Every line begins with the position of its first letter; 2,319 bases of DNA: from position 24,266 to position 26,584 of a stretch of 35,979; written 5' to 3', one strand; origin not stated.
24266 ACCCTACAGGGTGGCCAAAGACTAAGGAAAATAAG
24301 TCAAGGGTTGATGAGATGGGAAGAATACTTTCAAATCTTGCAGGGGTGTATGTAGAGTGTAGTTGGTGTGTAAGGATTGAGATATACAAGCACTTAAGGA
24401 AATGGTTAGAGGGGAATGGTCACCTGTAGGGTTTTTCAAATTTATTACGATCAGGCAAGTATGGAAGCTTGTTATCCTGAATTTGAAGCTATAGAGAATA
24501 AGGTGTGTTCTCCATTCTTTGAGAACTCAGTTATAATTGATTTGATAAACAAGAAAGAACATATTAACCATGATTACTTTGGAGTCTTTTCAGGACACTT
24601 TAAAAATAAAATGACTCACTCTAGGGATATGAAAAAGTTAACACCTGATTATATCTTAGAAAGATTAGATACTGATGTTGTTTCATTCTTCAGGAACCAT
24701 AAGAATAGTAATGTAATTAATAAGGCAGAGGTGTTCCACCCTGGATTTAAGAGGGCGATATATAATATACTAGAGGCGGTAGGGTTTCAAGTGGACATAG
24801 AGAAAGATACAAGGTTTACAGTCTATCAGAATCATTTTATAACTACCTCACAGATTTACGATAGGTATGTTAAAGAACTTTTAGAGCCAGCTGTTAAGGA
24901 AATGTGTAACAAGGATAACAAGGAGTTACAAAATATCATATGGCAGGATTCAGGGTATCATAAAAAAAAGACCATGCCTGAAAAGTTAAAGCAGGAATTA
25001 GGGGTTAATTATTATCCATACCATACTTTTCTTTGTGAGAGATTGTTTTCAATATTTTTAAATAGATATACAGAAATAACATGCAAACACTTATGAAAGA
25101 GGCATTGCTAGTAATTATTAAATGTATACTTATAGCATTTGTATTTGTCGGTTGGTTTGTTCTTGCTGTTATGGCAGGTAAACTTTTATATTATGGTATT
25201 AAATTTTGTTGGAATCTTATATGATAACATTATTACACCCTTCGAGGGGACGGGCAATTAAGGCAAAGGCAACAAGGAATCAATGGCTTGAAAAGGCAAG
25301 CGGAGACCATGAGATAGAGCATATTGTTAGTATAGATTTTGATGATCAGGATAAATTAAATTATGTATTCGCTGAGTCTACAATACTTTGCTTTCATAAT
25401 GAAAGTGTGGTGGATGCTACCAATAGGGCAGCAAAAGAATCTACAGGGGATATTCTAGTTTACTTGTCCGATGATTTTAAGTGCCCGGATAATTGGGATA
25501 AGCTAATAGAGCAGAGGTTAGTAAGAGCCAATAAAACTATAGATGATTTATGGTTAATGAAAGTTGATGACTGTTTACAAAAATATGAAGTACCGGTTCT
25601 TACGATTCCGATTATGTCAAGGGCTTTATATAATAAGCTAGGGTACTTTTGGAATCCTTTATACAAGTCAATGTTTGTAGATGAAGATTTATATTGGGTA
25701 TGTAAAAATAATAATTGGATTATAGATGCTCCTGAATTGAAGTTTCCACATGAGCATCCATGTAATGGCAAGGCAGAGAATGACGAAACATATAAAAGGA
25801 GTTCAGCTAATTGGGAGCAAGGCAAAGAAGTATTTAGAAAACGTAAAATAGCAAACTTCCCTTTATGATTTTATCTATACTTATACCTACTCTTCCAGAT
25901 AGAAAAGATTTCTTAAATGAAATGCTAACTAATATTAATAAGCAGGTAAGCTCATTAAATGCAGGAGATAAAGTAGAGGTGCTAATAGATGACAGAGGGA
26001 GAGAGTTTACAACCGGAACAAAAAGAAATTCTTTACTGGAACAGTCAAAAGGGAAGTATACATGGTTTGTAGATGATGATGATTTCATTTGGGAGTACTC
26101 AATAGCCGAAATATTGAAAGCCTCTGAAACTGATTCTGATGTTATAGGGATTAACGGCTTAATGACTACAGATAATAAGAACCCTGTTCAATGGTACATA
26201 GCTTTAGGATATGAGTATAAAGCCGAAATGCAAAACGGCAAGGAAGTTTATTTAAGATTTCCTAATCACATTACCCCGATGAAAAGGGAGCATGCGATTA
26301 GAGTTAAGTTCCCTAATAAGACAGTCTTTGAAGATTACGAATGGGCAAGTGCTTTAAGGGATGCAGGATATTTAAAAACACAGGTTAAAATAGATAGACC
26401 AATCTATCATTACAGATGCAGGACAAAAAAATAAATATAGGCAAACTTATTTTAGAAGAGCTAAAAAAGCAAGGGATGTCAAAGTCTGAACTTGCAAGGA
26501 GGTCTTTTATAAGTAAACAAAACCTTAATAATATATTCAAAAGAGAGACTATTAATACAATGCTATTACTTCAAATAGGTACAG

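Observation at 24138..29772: Self-contained glycosyltransferase/methyltransferase operon wedged into the virion-structure module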

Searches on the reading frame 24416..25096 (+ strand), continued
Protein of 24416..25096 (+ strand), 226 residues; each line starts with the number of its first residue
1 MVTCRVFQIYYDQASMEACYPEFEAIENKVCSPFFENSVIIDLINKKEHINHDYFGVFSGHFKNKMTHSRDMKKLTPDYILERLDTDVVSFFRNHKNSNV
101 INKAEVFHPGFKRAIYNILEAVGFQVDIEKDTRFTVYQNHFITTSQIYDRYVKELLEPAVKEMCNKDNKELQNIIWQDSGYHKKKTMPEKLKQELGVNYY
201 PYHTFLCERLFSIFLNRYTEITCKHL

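Call 113: search_protein_families(library=pfam, max_evalue=0.001, proteins=[P0381, P0402, P0414, P0416, P0401, P0420, P0379, P0369, P0391, P0285])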
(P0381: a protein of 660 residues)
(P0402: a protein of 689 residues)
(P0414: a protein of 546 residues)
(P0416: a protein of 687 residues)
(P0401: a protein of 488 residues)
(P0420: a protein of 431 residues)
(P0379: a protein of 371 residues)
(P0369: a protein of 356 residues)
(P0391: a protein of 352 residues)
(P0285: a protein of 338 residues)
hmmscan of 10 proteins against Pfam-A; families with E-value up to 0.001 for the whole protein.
P0381 (660 aa): 4 families
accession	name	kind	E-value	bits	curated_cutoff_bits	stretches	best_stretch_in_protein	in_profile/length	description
PF00535.33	Glycos_transf_2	-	1e-14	55.3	23.3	1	4-147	1-140/168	Glycosyl transferase family 2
PF08241.18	Methyltransf_11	-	6.8e-06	27.1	21.2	1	282-328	49-95/95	Methyltransferase domain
PF13641.12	Glyco_tranf_2_3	-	2.5e-05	24.8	27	1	16-208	15-193/230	Glycosyltransferase like family 2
PF13489.12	Methyltransf_23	-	3.8e-05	23.9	27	1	286-360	74-149/164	Methyltransferase domain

P0402 (689 aa): 0 families

P0414 (546 aa): 0 families

P0416 (687 aa): 4 families
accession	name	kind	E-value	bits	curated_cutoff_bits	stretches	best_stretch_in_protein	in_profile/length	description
PF00534.26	Glycos_transf_1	-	1.7e-20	73.7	26.4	1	205-360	13-170/172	Glycosyl transferases group 1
PF13692.12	Glyco_trans_1_4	-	6.6e-20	72.2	27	1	207-348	1-142/142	Glycosyl transferases group 1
PF20706.3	GT4-conflict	-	2.9e-06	27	26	1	198-312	188-309/385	Family 4 Glycosyltransferase in conflict systems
PF13524.12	Glyco_trans_1_2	-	5e-06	26.9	25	1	241-367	17-133/144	Glycosyl transferase-like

P0401 (488 aa): 0 families

P0420 (431 aa): 0 families

P0379 (371 aa): 0 families

P0369 (356 aa): 0 families

P0391 (352 aa): 0 families

P0285 (338 aa): 0 families

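Call 114: search_protein_families(library=padloc, max_evalue=0.01, proteins=[window:24416-25096:+])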
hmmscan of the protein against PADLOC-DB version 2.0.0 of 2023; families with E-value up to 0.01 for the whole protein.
window:24416-25096:+ (226 aa): 0 families

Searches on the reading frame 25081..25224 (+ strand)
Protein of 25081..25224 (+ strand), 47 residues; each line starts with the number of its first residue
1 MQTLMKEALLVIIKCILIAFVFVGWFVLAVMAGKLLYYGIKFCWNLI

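Call 17: search_protein_families(library=pfam, max_evalue=0.1, proteins=[window:25081-25224:+])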
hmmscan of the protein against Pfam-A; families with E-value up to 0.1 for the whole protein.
window:25081-25224:+ (47 aa): 1 family
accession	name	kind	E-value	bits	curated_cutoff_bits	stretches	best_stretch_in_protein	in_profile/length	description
PF09835.14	DUF2062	-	0.063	13.7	27.4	1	18-46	112-140/147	Uncharacterized protein conserved in bacteria (DUF2062)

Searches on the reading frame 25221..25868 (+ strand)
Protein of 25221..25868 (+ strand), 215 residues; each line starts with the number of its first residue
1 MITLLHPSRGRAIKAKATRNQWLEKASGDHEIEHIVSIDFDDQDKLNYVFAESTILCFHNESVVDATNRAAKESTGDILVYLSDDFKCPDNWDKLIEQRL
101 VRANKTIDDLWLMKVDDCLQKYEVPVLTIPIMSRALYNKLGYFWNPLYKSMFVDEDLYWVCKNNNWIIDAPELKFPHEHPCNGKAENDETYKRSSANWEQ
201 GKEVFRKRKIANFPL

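Call 5: search_protein_families(library=pfam, max_evalue=0.1, proteins=[window:25221-25868:+])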
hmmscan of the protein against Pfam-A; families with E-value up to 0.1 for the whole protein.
window:25221-25868:+ (215 aa): 2 families
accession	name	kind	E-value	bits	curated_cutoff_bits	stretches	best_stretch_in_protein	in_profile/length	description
PF00535.33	Glycos_transf_2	-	0.00036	20.9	23.3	1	60-125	63-128/168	Glycosyl transferase family 2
PF14903.11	WG_beta_rep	-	0.088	13.3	25.6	0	152-166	22-35/35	WG containing repeat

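Call 6: search_protein_families(library=phrogs, max_evalue=0.01, proteins=[window:25221-25868:+])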
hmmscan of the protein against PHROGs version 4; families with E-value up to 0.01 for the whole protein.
window:25221-25868:+ (215 aa): 2 families
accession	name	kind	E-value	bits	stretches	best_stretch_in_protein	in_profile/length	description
phrog_14945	-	moron, auxiliary metabolic gene and host takeover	6.3e-15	56.3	1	2-199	6-195/218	glycosyltransferase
phrog_9615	-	unknown function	0.0029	17.8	1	41-123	101-183/349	-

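Call 18: search_protein_families(library=ncbifam, max_evalue=0.1, proteins=[window:25221-25868:+])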
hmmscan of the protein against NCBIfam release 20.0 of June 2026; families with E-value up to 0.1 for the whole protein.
window:25221-25868:+ (215 aa): 1 family
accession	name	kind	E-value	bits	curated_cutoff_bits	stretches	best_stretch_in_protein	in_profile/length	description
TIGR04283.1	glyco_like_mftF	equivalog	0.038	13.6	182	1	39-114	35-110/221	TIGR04283 family arsenosugar biosynthesis glycosyltransferase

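Call 114: search_protein_families(library=padloc, max_evalue=0.01, proteins=[window:25221-25868:+])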
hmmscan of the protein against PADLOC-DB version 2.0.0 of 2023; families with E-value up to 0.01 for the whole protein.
window:25221-25868:+ (215 aa): 0 families

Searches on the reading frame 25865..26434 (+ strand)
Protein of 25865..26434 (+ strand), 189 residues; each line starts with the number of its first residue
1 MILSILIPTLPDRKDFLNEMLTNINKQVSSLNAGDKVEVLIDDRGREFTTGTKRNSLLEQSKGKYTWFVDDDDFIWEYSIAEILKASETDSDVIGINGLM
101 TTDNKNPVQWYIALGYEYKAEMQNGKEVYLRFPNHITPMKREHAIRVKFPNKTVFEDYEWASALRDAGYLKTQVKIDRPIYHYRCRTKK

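Call 5: search_protein_families(library=pfam, max_evalue=0.1, proteins=[window:25865-26434:+])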
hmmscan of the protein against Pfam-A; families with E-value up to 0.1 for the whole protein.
window:25865-26434:+ (189 aa): 2 families
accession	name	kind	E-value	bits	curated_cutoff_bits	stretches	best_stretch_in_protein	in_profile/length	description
PF00535.33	Glycos_transf_2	-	1.6e-05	25.3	23.3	1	51-142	67-162/168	Glycosyl transferase family 2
PF00707.27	IF3_C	-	0.078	13.4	34.8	0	21-60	18-57/86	Translation initiation factor IF-3, C-terminal domain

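Call 6: search_protein_families(library=phrogs, max_evalue=0.01, proteins=[window:25865-26434:+])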
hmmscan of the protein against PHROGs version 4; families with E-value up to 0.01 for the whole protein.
window:25865-26434:+ (189 aa): 2 families
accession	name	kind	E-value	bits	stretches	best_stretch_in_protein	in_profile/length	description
phrog_14775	-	moron, auxiliary metabolic gene and host takeover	2e-29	103.7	1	3-183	5-180/203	glycosyltransferase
phrog_8858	-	moron, auxiliary metabolic gene and host takeover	1.9e-22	80.6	1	3-184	14-188/395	glycosyltransferase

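Call 18: search_protein_families(library=ncbifam, max_evalue=0.1, proteins=[window:25865-26434:+])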
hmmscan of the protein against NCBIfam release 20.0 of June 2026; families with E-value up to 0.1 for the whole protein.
window:25865-26434:+ (189 aa): 4 families
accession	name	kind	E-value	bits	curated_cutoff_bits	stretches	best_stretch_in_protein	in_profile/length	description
TIGR04440.1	glyco_TIGR04440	domain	6.1e-07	29.4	70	1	52-129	71-149/215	TIGR00180 family glycosyltransferase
NF050050.1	ProtGlycPglI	equivalog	0.00015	21.3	500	1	34-105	56-126/306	GalNAc(5)-diNAcBac-PP-undecaprenol beta-1,3-glucosyltransferase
NF007482.0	PRK10073.1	equivalog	0.0046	16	423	1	52-109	75-133/334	glycosyltransferase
NF041875.1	EPS_EpsD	equivalog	0.049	13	370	0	54-126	71-147/325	exopolysaccharide biosynthesis glycosyltransferase EpsD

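Call 71: search_dna_similar(query=window:25865-26434:+, collection=phages, mode=protein, max_rows=25)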
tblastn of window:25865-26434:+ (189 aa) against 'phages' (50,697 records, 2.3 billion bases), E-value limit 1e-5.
Records with a match: 63; places in all: 63; records where one place covers at least 80% of the query: 63.
Best place of each record, by identity: <60% 63.
By first word of the organism name: Mycobacterium 39; Gordonia 22; Actinoplanes 2.
By host as written in the record: Mycobacterium smegmatis mc2 155 27; Gordonia terrae 3612 21; - 2; Mycobacterium sp. 2; Mycolicobacterium smegmatis mc#155 2; Mycobacterium smegmatis mc#155 2; Mycobacteruim smegmatis mc2 155 2; Gordonia terrae CAG3 1; and 4 more.
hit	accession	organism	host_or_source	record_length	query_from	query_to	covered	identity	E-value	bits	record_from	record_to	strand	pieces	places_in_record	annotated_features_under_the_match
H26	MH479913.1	Gordonia phage Fryberger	Gordonia terrae 3612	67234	3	188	98%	35.8%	3e-22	99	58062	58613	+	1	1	121: glycosyltransferase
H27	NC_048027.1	Gordonia phage Fryberger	Gordonia terrae 3612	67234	3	188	98%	35.8%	3e-22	99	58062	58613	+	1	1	121: glycosyltransferase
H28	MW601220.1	Gordonia phage Guey18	Gordonia terrae 3612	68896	3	188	98%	35.8%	6e-22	98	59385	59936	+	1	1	125: glycosyltransferase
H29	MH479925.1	Gordonia phage Ronaldo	Gordonia terrae 3612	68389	3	188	98%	35.3%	1e-20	94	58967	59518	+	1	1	122: glycosyltransferase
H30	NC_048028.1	Gordonia phage Ronaldo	Gordonia terrae 3612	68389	3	188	98%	35.3%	1e-20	94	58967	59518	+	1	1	122: glycosyltransferase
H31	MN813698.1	Gordonia phage Volt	Gordonia terrae 3612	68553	3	188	98%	35.3%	1e-20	94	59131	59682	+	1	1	125: glycosyltransferase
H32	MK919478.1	Gordonia phage Ziko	Gordonia terrae 3612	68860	3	188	98%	35.3%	1e-20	94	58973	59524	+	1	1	123: glycosyltransferase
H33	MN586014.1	Gordonia phage Keelan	Gordonia terrae 3612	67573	3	183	96%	34.2%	4e-15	78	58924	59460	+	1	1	122: glycosyltransferase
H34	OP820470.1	Gordonia phage Mareelih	Gordonia terrae CAG3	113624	3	183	96%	33.2%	2e-18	88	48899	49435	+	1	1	91: glycosyltransferase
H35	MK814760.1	Gordonia phage Forza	Gordonia terrae 3612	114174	3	183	96%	33.2%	2e-18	88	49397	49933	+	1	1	93: glycosyltransferase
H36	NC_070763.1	Gordonia phage Forza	Gordonia terrae 3612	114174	3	183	96%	33.2%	2e-18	88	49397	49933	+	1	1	93: glycosyltransferase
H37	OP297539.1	Gordonia phage BlueNGold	Gordonia terrae 3612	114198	3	183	96%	33.2%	2e-18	88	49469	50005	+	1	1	92: glycosyltransferase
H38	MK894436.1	Gordonia phage Boopy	Gordonia terrae 3612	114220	3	183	96%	33.2%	2e-18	88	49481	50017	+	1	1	93: glycosyltransferase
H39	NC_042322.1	Mycobacterium phage LittleE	Mycobacterium smegmatis mc2 155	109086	3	183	96%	32.4%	1e-16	83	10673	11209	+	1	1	15: glycosyltransferase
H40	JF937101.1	Mycobacterium phage LittleE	Mycobacterium smegmatis mc2 155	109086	3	183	96%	32.4%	1e-16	83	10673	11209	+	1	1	15: glycosyltransferase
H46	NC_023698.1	Mycobacterium phage Avani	Mycobacterium smegmatis mc2 155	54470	3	183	96%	30.9%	2e-16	82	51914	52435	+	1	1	105: glycosyltransferase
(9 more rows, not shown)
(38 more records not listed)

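Call 73: get_annotated_region(hit=H46, flank=3500)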
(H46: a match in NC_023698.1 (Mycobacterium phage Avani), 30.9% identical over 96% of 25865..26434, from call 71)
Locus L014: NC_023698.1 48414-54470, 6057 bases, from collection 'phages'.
description: Mycobacterium phage Avani, complete genome.
organism: Mycobacterium phage Avani (NCBI taxid 2902841)
taxonomy: Viruses; Duplodnaviria; Heunggongvirae; Uroviricota; Caudoviricetes; Gracegardnervirinae; Avanivirus; Avanivirus avani
host: Mycobacterium smegmatis mc2 155; source: soil; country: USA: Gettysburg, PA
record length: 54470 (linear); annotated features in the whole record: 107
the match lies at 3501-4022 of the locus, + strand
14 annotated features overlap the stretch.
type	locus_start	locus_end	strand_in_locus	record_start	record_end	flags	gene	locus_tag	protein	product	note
CDS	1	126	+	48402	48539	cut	94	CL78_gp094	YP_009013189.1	hypothetical protein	gp94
CDS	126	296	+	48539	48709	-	95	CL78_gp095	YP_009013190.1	hypothetical protein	gp95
CDS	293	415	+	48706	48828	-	96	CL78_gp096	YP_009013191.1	hypothetical protein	gp96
CDS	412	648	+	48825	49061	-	97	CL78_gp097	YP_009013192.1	hypothetical protein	gp97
CDS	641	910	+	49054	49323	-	98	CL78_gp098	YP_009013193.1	hypothetical protein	gp98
CDS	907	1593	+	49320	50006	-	99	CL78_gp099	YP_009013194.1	hypothetical protein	gp99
CDS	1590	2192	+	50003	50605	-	100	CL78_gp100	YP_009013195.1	hypothetical protein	gp100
CDS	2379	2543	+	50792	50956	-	101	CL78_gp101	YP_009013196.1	hypothetical protein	gp101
CDS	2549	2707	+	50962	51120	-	102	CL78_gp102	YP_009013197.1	hypothetical protein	gp102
CDS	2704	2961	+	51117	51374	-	103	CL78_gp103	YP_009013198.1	hypothetical protein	gp103; transcriptional regulator (AlpA-like)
CDS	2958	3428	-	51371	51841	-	104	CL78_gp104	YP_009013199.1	hypothetical protein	gp104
CDS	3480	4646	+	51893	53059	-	105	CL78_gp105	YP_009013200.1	glycosyltransferase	gp105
CDS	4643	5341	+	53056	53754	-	106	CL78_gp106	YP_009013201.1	galactosyl transferase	gp106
CDS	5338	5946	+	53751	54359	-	107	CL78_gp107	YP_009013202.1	glucosyltransferase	gp107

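Call 74: get_annotated_region(hit=H39, flank=6000)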
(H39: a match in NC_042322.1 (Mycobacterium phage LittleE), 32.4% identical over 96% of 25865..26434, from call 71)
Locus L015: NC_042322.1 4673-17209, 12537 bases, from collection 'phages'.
description: Mycobacterium virus LittleE, complete genome.
organism: Mycobacterium phage LittleE (NCBI taxid 2922212)
taxonomy: Viruses; Duplodnaviria; Heunggongvirae; Uroviricota; Caudoviricetes; Omegavirus; Omegavirus littlee
host: Mycobacterium smegmatis mc2 155; source: soil; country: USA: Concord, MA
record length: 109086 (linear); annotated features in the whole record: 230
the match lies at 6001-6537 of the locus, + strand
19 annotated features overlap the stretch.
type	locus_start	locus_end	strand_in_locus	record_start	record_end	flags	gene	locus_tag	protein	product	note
CDS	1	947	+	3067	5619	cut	9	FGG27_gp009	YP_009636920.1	exonuclease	terminase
CDS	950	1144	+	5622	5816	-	10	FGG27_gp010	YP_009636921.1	hypothetical protein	-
CDS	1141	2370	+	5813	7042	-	11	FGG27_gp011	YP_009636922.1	portal protein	portal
CDS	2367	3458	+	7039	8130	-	12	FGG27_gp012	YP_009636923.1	head maturation protease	protease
CDS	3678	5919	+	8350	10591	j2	13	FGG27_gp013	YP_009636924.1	major head protein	major capsid protein containing a putative group I intron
CDS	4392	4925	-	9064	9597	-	14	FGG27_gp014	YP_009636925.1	HNH endonuclease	-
CDS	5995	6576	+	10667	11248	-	15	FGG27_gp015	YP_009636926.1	glycosyltransferase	glycosyl transferase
CDS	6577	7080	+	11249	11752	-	16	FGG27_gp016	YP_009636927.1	kinase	Ser/Thr kinase domain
CDS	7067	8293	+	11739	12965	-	17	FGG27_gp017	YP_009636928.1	glycosyltransferase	glycosyl transferase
CDS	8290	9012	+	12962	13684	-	18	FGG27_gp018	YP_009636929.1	glycosyltransferase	glycosyl transferase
CDS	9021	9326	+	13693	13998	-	19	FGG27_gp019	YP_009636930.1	hypothetical protein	-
CDS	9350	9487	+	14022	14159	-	20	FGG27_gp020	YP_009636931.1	hypothetical protein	-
CDS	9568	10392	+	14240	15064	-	21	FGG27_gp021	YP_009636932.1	glycosyltransferase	-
CDS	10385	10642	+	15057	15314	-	22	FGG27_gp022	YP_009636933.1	head-tail connector protein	-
CDS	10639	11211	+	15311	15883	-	23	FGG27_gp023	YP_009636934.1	head-tail adaptor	-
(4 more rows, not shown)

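Call 92: search_solved_structures(query=A5, max_evalue=1)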
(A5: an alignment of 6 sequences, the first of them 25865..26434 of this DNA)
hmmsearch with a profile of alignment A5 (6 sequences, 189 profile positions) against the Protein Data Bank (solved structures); distinct sequences matched with E-value up to 1: 13.
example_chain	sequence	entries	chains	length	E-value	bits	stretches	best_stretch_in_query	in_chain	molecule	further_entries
5hea_A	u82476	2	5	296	1.5e-07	34.3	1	36-187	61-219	Putative glycosyltransferase (GalT1)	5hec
5tze_C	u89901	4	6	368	2.9e-06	30.1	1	1-162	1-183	Glycosyl transferase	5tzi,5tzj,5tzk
5tz8_A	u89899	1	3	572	1.2e-05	28.1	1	1-161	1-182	Glycosyl transferase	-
8viw_A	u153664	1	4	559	0.00014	24.6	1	5-100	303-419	Heparosan synthase B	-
8vh7_A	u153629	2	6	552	0.00015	24.5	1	5-100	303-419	Heparosan synthase B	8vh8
8bz4_A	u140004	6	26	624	0.00045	22.9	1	3-98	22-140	Glycosyltransferase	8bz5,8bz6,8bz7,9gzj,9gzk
8bz8_A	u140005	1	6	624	0.00051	22.7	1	3-97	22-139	Glycosyltransferase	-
9jma_A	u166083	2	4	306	0.00058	22.6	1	41-98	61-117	GalNAc(5)-diNAcBac-PP-undecaprenol beta-1,3-glucosyltransferase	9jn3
6h1j_A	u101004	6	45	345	0.0038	19.9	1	51-94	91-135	Probable ss-1,3-N-acetylglucosaminyltransferase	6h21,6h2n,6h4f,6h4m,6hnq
6p61_A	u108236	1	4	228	0.013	18.1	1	35-103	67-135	Glycosyltransferase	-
3bcv_A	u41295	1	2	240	0.025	17.2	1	45-93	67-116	Putative glycosyltransferase protein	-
9cop_y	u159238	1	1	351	0.21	14.2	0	72-133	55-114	Regulator of V-ATPase in vacuolar membrane protein 2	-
1h7l_A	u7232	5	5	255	0.61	12.7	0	54-93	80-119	SPORE COAT POLYSACCHARIDE BIOSYNTHESIS PROTEIN SPSA | PROTEIN (SPORE COAT POLYSACCHARIDE BIOSYNTHESIS PROTEIN SPSA)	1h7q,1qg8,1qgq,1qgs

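Call 114: search_protein_families(library=padloc, max_evalue=0.01, proteins=[window:25865-26434:+])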
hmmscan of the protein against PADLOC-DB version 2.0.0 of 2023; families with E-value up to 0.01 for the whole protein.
window:25865-26434:+ (189 aa): 0 families
